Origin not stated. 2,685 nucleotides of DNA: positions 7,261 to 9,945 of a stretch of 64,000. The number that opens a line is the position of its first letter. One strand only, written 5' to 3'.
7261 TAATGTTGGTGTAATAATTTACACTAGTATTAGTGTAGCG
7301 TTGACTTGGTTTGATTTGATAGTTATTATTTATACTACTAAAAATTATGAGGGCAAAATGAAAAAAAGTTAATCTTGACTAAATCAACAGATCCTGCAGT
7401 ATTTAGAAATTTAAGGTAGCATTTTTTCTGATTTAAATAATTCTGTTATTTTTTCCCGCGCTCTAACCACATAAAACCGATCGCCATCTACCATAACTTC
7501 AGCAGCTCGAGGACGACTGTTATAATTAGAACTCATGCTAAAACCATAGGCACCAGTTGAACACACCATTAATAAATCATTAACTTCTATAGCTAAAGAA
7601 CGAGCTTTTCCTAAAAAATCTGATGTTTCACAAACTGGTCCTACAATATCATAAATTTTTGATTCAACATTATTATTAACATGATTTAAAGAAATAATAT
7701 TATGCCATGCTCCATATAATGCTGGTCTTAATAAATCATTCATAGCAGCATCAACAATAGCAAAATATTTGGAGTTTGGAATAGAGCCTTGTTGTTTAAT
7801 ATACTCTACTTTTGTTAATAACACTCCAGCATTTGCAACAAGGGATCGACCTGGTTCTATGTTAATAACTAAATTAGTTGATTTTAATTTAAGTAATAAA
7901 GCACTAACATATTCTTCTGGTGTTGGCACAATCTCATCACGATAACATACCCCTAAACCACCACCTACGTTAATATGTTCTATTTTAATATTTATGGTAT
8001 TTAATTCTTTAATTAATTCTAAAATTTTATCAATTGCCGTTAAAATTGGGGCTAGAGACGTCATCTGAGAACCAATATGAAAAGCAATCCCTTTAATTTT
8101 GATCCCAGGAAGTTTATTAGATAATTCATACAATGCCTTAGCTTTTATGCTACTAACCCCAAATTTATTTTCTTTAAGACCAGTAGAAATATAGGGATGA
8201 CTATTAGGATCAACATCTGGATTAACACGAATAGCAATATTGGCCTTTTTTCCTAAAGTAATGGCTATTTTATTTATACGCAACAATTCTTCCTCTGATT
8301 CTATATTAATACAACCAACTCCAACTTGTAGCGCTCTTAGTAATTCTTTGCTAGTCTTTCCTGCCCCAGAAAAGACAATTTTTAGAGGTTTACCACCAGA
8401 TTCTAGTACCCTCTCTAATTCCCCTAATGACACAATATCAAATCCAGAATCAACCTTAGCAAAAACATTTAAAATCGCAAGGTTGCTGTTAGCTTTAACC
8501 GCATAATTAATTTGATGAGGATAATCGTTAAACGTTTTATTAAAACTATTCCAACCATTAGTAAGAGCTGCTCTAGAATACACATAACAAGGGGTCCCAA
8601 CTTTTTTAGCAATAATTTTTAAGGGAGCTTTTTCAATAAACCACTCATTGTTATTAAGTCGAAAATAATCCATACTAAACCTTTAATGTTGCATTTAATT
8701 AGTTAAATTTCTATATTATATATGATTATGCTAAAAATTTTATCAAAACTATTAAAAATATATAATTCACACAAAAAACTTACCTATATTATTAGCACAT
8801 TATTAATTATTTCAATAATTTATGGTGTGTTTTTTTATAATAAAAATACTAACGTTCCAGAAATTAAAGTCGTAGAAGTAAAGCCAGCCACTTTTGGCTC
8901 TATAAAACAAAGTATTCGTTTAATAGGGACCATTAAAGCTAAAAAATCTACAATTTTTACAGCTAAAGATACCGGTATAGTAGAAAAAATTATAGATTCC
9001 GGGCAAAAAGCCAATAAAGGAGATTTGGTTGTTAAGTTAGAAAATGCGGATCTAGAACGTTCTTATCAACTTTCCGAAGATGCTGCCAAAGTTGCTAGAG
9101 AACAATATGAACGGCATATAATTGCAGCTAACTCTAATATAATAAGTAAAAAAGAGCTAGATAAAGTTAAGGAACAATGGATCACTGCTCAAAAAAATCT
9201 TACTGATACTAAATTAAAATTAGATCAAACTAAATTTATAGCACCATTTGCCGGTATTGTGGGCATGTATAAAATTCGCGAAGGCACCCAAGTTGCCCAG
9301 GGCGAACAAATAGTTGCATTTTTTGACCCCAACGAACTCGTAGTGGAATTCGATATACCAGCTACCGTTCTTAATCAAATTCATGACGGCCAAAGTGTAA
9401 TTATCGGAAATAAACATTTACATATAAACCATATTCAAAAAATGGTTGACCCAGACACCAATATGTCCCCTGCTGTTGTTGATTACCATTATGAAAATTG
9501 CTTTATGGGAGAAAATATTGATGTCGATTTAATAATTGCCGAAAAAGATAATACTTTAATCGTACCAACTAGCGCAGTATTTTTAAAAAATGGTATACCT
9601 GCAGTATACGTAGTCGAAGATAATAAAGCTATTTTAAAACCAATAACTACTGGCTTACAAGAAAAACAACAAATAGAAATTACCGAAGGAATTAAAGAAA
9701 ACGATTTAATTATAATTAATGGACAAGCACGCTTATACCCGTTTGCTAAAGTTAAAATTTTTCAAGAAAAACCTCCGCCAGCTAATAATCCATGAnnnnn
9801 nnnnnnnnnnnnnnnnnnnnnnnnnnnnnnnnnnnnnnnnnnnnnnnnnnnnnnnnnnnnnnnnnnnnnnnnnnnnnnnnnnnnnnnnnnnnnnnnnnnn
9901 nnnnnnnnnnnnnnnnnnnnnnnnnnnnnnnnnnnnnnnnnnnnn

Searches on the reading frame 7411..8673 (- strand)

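Call 32: search_protein_families(library=pfam, proteins=[window:7411-8673:-], max_evalue=0.00001)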
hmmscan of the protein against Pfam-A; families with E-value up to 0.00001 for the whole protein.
window:7411-8673:- (420 aa): 2 families
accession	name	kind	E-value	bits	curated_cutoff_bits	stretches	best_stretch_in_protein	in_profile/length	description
PF02784.22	Orn_Arg_deC_N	-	8.6e-60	202.6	23.4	1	38-280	5-247/247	Pyridoxal-dependent decarboxylase, pyridoxal binding domain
PF00278.28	Orn_DAP_Arg_deC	-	1.9e-25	89.4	23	1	29-374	1-95/95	Pyridoxal-dependent decarboxylase, C-terminal sheet domain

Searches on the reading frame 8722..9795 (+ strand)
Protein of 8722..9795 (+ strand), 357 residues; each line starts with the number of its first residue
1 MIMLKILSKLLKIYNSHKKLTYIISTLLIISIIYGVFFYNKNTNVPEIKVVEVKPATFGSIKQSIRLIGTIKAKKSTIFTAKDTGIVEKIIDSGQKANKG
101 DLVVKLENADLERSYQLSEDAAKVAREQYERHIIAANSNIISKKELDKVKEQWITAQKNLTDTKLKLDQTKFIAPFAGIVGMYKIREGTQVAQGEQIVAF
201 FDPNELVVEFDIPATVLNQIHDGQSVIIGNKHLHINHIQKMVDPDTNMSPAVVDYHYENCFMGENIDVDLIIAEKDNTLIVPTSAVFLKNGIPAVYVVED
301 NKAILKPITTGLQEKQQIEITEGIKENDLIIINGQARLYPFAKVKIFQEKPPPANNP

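Call 32: search_protein_families(library=pfam, proteins=[window:8722-9795:+], max_evalue=0.00001)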
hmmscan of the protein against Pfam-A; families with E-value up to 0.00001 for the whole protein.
window:8722-9795:+ (357 aa): 3 families
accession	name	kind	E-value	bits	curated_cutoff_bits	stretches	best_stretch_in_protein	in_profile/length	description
PF16576.10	HlyD_D23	-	1.8e-10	40.9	30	1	61-239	2-178/214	Barrel-sandwich domain of CusB or HlyD membrane-fusion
PF13437.12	HlyD_3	-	3.1e-08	34.7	22.2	1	173-254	3-92/106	HlyD family secretion protein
PF12700.13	HlyD_2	-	1.7e-06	27.5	25.1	0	185-315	246-378/416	HlyD family secretion protein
